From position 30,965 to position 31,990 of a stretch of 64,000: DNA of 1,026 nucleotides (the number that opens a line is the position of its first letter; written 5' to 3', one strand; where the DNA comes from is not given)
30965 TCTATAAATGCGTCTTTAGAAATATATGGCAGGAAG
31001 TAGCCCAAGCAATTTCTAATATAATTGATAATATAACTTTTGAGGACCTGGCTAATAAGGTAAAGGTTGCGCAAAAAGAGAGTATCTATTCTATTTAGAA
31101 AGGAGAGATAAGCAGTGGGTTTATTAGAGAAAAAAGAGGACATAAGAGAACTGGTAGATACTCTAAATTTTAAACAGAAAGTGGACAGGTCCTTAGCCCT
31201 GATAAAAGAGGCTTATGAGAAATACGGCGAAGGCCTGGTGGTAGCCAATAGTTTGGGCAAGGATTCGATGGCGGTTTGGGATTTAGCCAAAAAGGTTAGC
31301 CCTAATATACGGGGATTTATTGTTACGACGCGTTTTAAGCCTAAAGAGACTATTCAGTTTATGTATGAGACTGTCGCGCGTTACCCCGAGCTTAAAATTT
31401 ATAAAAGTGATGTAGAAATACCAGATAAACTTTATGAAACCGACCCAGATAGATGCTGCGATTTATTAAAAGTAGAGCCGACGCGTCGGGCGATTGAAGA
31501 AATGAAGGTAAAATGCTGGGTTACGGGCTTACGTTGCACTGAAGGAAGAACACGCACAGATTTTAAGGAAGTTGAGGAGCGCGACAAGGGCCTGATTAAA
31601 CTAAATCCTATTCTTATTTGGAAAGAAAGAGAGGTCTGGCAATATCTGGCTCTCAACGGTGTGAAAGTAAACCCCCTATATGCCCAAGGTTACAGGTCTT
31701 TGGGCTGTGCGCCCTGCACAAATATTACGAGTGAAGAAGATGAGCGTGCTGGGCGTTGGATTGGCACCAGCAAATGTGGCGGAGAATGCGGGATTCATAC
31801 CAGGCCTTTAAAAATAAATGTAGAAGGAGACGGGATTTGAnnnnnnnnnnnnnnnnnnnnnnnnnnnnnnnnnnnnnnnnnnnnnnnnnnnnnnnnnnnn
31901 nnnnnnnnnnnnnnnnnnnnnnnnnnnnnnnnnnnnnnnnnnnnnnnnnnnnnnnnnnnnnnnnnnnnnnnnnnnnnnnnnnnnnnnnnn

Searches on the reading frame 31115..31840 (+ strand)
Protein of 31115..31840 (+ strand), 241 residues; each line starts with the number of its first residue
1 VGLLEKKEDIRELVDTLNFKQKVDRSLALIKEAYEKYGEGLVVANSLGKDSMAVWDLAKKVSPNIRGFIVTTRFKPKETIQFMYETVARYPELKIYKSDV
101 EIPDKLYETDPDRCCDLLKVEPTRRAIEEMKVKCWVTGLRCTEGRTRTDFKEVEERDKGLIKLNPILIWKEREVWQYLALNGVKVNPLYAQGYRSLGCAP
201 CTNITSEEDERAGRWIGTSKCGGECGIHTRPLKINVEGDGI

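Call 85: search_protein_families(library=pfam, proteins=[window:31115-31840:+], max_evalue=0.001)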
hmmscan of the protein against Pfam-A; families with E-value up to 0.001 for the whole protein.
window:31115-31840:+ (241 aa): 1 family
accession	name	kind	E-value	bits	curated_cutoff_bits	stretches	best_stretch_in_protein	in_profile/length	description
PF01507.26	PAPS_reduct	-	5.9e-43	147.3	22.5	1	41-203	2-174/175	Phosphoadenosine phosphosulfate reductase domain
